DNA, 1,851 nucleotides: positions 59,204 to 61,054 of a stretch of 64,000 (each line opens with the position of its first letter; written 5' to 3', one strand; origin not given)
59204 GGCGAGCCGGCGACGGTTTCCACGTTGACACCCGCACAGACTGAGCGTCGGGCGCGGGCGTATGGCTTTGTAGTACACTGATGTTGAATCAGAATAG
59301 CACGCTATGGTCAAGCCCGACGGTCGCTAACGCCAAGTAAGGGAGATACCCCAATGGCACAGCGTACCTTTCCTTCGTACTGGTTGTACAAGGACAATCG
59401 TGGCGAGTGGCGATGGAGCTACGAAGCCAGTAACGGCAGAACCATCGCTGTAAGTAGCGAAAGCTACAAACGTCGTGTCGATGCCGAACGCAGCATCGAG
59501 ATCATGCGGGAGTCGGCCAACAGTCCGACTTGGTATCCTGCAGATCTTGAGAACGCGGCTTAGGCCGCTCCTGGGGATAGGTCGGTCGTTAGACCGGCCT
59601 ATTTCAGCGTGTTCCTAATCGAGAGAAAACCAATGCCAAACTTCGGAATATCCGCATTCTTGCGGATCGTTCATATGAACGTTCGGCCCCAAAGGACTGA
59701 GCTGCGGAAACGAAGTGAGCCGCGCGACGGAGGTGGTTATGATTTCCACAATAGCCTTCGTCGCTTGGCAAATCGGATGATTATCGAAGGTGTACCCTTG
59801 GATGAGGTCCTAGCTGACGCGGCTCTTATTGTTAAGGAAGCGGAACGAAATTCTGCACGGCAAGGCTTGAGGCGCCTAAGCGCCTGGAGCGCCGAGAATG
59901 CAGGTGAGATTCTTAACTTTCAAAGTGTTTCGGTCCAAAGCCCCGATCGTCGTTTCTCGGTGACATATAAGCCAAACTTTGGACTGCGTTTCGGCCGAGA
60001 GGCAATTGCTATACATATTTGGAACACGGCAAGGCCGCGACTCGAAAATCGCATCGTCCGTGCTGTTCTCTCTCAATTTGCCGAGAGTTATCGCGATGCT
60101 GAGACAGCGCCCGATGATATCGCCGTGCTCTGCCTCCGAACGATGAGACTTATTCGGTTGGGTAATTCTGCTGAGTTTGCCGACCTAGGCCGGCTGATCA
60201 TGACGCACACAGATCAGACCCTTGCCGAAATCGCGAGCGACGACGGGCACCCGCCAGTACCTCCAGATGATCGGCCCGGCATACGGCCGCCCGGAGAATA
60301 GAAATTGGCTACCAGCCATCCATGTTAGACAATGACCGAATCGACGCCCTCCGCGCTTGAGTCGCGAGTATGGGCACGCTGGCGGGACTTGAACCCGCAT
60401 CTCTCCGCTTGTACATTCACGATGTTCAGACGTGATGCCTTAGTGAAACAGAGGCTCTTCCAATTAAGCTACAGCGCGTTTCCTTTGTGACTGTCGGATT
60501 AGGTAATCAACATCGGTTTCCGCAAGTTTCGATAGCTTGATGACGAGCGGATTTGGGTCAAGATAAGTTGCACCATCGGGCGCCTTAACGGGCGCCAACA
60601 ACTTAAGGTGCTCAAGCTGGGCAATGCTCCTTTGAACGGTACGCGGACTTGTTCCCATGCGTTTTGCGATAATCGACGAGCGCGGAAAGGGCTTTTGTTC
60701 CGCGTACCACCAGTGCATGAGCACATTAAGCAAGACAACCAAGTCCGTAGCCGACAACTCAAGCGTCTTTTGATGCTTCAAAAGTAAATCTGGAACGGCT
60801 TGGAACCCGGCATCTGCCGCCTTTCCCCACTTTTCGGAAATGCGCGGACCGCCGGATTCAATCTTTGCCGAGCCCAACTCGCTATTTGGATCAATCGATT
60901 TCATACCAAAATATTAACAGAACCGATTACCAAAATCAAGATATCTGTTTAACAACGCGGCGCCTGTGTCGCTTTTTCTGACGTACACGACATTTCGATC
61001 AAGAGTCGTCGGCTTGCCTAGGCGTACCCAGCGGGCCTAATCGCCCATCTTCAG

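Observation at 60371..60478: tRNA mimic with intact elbow but a 39-nt anticodon loop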

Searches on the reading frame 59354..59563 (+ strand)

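Call 46: search_protein_families(library=phrogs, proteins=[window:59354-59563:+], max_evalue=0.01)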
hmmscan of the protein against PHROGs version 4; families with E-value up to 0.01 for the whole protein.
window:59354-59563:+ (69 aa): 4 families
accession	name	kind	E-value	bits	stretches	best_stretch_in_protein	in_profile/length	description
phrog_11465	-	unknown function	1.7e-07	32.3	1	11-50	6-45/193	-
phrog_1422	-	unknown function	5.8e-07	30.6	1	10-57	6-52/110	-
phrog_8105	-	unknown function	6.5e-07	30.5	1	11-50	29-67/104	-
phrog_6938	-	unknown function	0.0005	21.5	1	15-47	15-46/98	-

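Call 47: search_protein_families(library=ncbifam, proteins=[window:59354-59563:+], max_evalue=0.01)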
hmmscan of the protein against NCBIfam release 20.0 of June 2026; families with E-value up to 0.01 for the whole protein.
window:59354-59563:+ (69 aa): 1 family
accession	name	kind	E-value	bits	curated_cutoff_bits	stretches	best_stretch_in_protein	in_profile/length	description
NF041908.1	HVO_2922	equivalog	6.7e-12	45.3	90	1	9-56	3-50/54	HVO_2922 family protein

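Call 48: search_protein_families(library=padloc, proteins=[window:59354-59563:+], max_evalue=0.01)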
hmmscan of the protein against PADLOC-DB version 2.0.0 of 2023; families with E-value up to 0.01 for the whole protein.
window:59354-59563:+ (69 aa): 0 families

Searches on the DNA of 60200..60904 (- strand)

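Call 5: search_rna_families(source=window, start=60200, end=60700, threshold=evalue, max_evalue=1, show_alignments=3)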
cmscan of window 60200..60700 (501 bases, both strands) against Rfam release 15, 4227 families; matches with E-value up to 1: 2.
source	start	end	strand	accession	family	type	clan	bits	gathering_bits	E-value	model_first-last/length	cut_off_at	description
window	60374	60478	-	RF00005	tRNA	Gene; tRNA;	CL00001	41.3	29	2e-07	1-71/71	no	tRNA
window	60461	60542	-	RF01173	snoU105B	Gene; snRNA; snoRNA; CD-box;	CL00075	17.4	49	0.56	1-80/80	no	Small nucleolar RNA U105B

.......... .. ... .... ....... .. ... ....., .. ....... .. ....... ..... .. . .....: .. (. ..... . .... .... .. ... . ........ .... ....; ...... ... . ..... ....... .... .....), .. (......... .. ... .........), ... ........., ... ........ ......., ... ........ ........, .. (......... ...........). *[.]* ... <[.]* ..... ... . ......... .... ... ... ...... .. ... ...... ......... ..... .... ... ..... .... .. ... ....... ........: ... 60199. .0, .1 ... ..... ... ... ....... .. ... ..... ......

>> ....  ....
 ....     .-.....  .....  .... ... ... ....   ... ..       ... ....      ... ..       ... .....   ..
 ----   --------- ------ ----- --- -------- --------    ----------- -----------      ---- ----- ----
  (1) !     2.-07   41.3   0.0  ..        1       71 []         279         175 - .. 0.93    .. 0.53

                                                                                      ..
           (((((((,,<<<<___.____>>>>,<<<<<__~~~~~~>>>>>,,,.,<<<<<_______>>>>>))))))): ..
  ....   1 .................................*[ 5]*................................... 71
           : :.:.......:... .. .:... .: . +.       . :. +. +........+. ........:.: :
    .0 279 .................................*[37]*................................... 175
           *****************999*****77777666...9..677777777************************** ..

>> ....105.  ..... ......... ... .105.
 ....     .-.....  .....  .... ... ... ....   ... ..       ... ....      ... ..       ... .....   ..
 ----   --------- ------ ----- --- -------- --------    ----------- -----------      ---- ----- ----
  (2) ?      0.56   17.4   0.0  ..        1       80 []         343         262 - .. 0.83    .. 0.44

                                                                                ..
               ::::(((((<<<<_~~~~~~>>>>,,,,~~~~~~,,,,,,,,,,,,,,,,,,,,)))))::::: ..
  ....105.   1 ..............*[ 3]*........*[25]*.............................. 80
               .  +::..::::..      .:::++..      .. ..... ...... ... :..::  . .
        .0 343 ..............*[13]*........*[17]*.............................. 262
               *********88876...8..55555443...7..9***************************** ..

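Call 16: search_dna_similar(query=window:60371-60478:-, collection=phages, mode=distant, max_evalue=0.01)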
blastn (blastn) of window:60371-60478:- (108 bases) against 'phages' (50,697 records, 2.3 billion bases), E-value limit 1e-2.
No match.

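Call 17: search_dna_similar(query=window:60371-60478:-, collection=plasmids, mode=distant, max_evalue=0.01)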
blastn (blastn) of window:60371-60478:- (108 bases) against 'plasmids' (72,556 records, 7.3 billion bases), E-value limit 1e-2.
Records with a match: 1; places in all: 1; records where one place covers at least 80% of the query: 0.
Best place of each record, by identity: 90-95% 1.
By first word of the organism name: Sinorhizobium 1.
By predicted mobility (MOB-suite, as given by PLSDB): mobilizable 1.
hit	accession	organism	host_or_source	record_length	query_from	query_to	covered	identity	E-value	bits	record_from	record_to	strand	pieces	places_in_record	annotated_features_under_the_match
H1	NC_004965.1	Sinorhizobium meliloti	-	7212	70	107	35%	94.7%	3e-7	61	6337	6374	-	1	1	none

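Call 18: get_annotated_region(hit=H1, flank=4000)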
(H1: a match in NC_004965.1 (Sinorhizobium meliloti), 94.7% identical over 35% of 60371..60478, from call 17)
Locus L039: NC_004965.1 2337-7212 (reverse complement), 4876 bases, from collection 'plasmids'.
description: Sinorhizobium meliloti plasmid pRm1132f, complete sequence
organism: Sinorhizobium meliloti (NCBI taxid 382)
taxonomy: Bacteria; Pseudomonadota; Alphaproteobacteria; Hyphomicrobiales; Rhizobiaceae; Sinorhizobium; Sinorhizobium meliloti
host: -; source: -; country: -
typing (MOB-suite, as given by PLSDB): mobilizable; relaxase MOBV
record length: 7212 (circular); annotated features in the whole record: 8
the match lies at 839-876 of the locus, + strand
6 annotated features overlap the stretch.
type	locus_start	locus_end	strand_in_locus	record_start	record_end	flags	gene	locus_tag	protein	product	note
CDS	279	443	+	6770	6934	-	-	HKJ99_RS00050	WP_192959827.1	hypothetical protein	-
CDS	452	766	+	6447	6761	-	-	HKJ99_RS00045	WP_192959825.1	helix-turn-helix domain-containing protein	-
CDS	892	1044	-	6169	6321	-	-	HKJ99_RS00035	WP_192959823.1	hypothetical protein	-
CDS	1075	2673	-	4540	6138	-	-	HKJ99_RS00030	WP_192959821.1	plasmid recombination protein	-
CDS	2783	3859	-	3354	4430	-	-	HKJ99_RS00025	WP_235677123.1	hypothetical protein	-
CDS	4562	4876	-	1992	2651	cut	-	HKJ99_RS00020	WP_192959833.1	hypothetical protein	-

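Call 20: search_rna_families(source=L039, threshold=evalue, max_evalue=1, show_alignments=2)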
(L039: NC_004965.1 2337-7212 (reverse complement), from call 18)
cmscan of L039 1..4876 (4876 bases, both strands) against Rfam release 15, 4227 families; matches with E-value up to 1: 3.
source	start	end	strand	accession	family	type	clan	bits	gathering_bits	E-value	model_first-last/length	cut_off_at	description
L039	770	874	+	RF00005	tRNA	Gene; tRNA;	CL00001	44.7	29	2.2e-07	1-71/71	no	tRNA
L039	4612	4686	+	RF01772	rnk_pseudo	Cis-reg; leader;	-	24.1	55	0.7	1-108/108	no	Pseudomonas rnk leader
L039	909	993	-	RF02932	Betaproteobacteria-1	Gene; sRNA;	-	22.6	49.4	0.32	1-120/120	no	Betaproteobacteria-1 RNA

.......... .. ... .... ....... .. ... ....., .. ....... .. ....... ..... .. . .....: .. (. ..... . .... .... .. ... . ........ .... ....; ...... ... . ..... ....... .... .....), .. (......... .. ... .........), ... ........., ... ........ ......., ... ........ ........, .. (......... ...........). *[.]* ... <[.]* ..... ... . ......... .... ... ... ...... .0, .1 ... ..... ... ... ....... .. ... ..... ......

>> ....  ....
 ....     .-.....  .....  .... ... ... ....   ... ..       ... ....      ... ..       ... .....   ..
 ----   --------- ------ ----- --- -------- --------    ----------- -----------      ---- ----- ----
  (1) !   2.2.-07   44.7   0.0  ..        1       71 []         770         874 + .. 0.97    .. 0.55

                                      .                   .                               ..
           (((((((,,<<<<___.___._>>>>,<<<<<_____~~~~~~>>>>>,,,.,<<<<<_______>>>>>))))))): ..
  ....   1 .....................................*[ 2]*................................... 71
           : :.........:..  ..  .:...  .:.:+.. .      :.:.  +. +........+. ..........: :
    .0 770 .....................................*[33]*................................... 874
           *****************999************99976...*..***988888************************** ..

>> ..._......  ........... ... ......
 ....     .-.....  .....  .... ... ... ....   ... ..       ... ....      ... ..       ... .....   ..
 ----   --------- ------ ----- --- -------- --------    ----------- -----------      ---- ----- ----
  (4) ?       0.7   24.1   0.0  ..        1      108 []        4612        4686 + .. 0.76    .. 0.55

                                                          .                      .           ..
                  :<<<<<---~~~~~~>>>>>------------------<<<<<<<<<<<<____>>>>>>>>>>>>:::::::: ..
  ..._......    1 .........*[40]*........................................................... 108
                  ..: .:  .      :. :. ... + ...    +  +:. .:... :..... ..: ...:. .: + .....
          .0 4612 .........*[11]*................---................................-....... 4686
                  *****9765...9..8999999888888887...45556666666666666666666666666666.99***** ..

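Call 37: build_rna_model(alignment_id=A2)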
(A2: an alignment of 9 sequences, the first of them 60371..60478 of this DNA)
Model R1 built from alignment A2 (9 sequences, 122 columns); structure: RNAalifold consensus.
model positions 116; base pairs 23; branch points 2; effective number of sequences 2.13; information 0.59 bits per position. Calibrated on 0.2 Mb of random sequence (short: E-values are rough).
structure used (alignment columns):
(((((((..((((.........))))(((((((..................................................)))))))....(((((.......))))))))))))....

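Call 38: search_with_rna_model(model_id=R1, sources=[window, L039, L040, L041, L042, L043, L044, L045, L046, L047, L048, L049, L050, L051, L052, L053, L054, L055, L056, L057, L058, L059, L060, L061, L062, L063, L064, L065, L066, L067, L068, L069, L070, L071, L072, L073, L074, L075, L076, L077, L078, L079], max_evalue=0.1, make_alignment=true)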
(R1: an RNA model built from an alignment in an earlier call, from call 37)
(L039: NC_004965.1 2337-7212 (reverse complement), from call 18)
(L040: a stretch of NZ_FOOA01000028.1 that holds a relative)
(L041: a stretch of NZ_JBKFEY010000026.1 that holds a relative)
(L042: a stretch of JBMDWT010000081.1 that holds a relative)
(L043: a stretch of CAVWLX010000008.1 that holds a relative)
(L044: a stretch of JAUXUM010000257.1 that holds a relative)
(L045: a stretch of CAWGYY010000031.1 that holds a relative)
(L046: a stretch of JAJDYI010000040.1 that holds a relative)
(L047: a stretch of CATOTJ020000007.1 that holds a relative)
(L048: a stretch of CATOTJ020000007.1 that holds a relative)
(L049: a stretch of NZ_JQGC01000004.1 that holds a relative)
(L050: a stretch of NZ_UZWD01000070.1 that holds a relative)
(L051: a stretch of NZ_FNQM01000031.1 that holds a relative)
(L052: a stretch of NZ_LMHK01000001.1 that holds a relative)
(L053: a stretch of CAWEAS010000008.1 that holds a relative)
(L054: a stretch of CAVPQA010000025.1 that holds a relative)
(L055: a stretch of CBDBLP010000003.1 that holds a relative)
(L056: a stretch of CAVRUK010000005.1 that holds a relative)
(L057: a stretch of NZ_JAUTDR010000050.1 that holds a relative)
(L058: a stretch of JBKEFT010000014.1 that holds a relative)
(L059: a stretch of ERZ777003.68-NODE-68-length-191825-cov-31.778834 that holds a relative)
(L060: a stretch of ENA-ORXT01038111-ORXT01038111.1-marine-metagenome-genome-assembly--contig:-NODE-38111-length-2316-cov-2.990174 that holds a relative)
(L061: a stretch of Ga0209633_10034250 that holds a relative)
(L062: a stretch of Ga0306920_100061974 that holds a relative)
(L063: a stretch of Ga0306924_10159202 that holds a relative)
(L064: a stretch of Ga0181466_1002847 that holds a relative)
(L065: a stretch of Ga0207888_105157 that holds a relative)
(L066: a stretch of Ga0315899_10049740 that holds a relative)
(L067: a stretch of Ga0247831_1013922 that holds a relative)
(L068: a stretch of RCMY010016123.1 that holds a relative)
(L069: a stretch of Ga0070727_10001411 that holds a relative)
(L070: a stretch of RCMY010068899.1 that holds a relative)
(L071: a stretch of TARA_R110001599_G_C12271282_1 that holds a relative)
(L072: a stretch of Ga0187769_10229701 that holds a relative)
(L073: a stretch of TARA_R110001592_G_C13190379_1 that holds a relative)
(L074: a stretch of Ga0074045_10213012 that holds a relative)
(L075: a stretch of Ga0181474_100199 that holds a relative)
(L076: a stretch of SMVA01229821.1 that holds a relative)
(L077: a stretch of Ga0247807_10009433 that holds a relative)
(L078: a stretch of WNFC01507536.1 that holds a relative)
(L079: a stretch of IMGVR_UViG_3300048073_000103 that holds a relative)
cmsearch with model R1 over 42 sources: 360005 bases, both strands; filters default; matches with E-value up to 0.1: 22.
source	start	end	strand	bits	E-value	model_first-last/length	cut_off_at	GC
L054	4025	4141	+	117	2.7e-35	1-116/116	no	0.58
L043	4535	4651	+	111.1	2.1e-33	1-116/116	no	0.53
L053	6376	6492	+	110.9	2.5e-33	1-116/116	no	0.53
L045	6360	6480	+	106.7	5.9e-32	1-116/116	no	0.59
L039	770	877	+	103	9.1e-31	1-116/116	no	0.56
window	60371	60478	-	97.7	4.9e-29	1-116/116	no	0.54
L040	6381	6486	+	90.8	8.4e-27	1-116/116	no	0.58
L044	6402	6519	+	90.7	9.4e-27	1-116/116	no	0.59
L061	2992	3100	+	83.9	1.5e-24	1-116/116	no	0.51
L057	6411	6517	+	82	5.9e-24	1-116/116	no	0.58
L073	2788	2896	+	70.6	3e-20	1-116/116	no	0.54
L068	1326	1437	+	67.6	2.8e-19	1-116/116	no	0.54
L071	3440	3548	+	66.4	7.3e-19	1-116/116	no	0.54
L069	3209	3321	+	61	4.1e-17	1-116/116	no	0.56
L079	6389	6503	+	44.9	6.7e-12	1-116/116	no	0.61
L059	2706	2780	+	44.2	1.1e-11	1-116/116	no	0.59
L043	3526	3602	+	44.2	1.2e-11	1-116/116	no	0.57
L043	7196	7271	-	42.9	3e-11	1-116/116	no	0.62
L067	5440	5515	-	39.9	2.8e-10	1-116/116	no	0.58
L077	3547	3613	+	24.8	2.2e-05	1-116/116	no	0.54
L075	2245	2332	+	22.1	0.00017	1-116/116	no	0.55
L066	3656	3779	-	21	0.0004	1-116/116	no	0.6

Alignment A3: 22 matches aligned to the model, 167 columns, each read 5' to 3' on its own strand. Consensus structure (alignment columns), stored with it:
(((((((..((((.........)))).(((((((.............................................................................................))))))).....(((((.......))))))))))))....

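Call 83: search_with_rna_model(model_id=R1, sources=[L181, L182, L183, L184, L111, L113], max_evalue=0.01, show_alignments=4)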
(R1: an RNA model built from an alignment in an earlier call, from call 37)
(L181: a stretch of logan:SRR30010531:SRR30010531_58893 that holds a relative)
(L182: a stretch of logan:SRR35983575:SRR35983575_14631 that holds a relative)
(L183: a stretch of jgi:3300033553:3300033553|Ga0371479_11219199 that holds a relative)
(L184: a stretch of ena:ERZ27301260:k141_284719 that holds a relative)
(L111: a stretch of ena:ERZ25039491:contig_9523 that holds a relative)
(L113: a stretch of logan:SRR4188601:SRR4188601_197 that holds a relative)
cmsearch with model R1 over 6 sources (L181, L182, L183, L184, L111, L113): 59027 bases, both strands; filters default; matches with E-value up to 0.01: 2.
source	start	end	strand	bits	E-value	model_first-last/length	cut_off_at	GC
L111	10402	10522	+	106.7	9.7e-33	1-116/116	no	0.59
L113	10483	10588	+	90.8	1.4e-27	1-116/116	no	0.58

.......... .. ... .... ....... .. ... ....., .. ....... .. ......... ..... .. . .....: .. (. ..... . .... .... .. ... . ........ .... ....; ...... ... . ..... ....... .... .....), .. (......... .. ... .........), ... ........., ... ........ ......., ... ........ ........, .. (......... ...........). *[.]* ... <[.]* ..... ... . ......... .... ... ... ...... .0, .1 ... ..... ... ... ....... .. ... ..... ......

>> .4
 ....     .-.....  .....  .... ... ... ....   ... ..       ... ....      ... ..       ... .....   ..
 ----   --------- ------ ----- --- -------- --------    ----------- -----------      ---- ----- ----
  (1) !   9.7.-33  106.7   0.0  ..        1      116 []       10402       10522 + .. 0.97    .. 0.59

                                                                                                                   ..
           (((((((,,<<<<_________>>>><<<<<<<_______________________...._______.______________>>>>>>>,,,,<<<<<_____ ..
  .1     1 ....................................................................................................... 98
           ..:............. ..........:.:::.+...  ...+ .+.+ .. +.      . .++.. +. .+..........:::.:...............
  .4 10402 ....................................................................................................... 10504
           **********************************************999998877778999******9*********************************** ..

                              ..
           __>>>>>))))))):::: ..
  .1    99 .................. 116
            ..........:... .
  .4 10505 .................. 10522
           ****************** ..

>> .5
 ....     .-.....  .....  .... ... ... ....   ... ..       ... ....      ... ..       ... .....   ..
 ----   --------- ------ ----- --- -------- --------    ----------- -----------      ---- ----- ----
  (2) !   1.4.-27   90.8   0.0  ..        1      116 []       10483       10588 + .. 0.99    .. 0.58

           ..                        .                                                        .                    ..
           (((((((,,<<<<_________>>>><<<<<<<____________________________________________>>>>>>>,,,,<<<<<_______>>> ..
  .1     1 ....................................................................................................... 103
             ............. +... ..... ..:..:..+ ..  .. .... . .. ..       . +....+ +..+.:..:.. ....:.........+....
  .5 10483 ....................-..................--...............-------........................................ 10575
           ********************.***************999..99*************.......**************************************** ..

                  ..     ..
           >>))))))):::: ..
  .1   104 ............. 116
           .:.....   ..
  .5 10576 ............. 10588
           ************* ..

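Call 85: search_rna_families(sources=[L184, L183, L182, L181], threshold=evalue, max_evalue=0.1)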
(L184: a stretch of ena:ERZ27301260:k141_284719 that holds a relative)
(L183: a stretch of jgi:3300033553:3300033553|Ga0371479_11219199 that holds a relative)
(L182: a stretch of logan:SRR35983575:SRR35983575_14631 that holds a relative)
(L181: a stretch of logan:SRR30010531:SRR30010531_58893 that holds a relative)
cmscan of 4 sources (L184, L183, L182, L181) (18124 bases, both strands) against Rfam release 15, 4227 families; matches with E-value up to 0.1: 0.
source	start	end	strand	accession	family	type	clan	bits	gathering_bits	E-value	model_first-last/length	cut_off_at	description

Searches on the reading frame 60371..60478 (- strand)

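Call 46: search_protein_families(library=phrogs, proteins=[L039:452-766:+], max_evalue=0.01)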
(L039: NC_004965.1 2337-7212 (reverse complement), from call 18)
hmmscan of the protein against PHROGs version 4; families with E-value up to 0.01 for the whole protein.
L039:452-766:+ (104 aa): 13 families
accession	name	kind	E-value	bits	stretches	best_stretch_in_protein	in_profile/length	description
phrog_270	-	DNA, RNA and nucleotide metabolism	2.1e-07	31.7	1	23-74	68-118/383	replication initiation protein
phrog_1835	-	DNA, RNA and nucleotide metabolism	2.6e-06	28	1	24-76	69-122/301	HTH DNA binding protein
phrog_15053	-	unknown function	1.7e-05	25.2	1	9-82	53-127/343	-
phrog_34160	-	unknown function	4.2e-05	24.8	1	5-81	48-125/197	-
phrog_391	-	DNA, RNA and nucleotide metabolism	4.9e-05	24.1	1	23-72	38-89/298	replication initiation O-like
phrog_2030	-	transcription regulation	0.00036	21.3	1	24-63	31-66/202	transcriptional regulator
phrog_1368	-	transcription regulation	0.0011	19.7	1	27-69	32-78/101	transcriptional regulator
phrog_428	-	DNA, RNA and nucleotide metabolism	0.0014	18.9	1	27-63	132-168/455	replication initiation protein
phrog_8102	-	DNA, RNA and nucleotide metabolism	0.0015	18.6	1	16-72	52-107/337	replication initiation protein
phrog_1032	-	DNA, RNA and nucleotide metabolism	0.0032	18.5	1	22-72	37-92/281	replication initiation protein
phrog_678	-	DNA, RNA and nucleotide metabolism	0.0081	16.8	1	22-71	85-134/346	replication initiation O-like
phrog_186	-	DNA, RNA and nucleotide metabolism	0.0085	16.8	1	23-70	63-111/308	DnaD-like helicase loader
phrog_4715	-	DNA, RNA and nucleotide metabolism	0.0095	15.4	0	24-77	280-334/630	ParB-like partition protein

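Call 47: search_protein_families(library=ncbifam, proteins=[L039:452-766:+], max_evalue=0.01)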
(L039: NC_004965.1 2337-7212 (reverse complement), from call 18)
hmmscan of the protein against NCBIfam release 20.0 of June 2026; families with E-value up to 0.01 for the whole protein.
L039:452-766:+ (104 aa): 5 families
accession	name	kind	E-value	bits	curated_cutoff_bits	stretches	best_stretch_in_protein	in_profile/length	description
NF049968.1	QhpR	equivalog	0.00027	20.2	250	0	23-45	203-225/284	AraC-like transcriptional regulator QhpR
TIGR01884.1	cas_HTH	subfamily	0.00081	18.8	60.2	1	26-63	160-196/202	CRISPR-associated CARF protein Csa3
NF053610.1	Sso10a_fam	subfamily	0.003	17.6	60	1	27-59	22-50/64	Sso10a family chromatin protein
TIGR04548.1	DnaD_Mollicutes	hypoth_equivalog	0.0039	17.2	100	1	7-92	31-105/178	DnaD family protein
TIGR04176.1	MarR_EPS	equivalog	0.0052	16.8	88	1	19-74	15-69/105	MarR family EPS-associated transcriptional regulator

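Call 48: search_protein_families(library=padloc, proteins=[L039:452-766:+], max_evalue=0.01)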
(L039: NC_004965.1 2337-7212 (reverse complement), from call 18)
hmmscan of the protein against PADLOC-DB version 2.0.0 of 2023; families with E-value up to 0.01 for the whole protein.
L039:452-766:+ (104 aa): 12 families
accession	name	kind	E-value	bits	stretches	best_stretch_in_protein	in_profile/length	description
PDLC01857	CARF3--CARF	-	0.00011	19.9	1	24-58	145-179/201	-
PDLC01438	Csa3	-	0.00025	19.2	1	10-87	156-222/305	"CAS-I,CAS-II,CAS-III,CAS-IV,CAS-V,CAS-VI; associated_signaling"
PDLC04790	PDC-S01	-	0.00084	16.2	1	26-61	241-276/422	-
PDLC01434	CasR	-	0.00091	17.1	1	26-58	145-177/191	"CAS-I,CAS-II,CAS-III,CAS-IV,CAS-V,CAS-VI; associated_signaling"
PDLC04787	PDC-S01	-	0.0014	15.6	1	29-66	249-286/412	-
PDLC01866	CARF3--CARF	-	0.0018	16.3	1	18-57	149-186/207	-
PDLC01457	WYL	-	0.0023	15.6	1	27-75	23-69/229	"CAS-I,CAS-II,CAS-III,CAS-IV,CAS-V,CAS-VI; associated_signaling"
PDLC01268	CasR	-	0.0032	15.5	1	26-57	141-170/179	"CAS-I,CAS-II,CAS-III,CAS-IV,CAS-V,CAS-VI; associated_signaling"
PDLC03963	SoFic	-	0.0044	14.5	1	25-70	310-353/361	-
PDLC01879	CARF3--CARF_TM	-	0.006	14.2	1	27-76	175-214/222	-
PDLC01870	CARF3--CARF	-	0.0072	14.2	1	26-66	155-195/228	-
PDLC01720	Csa3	-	0.0085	14.6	1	28-87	48-104/118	Csa3_1_CAS-I-II-III-IV-V-VI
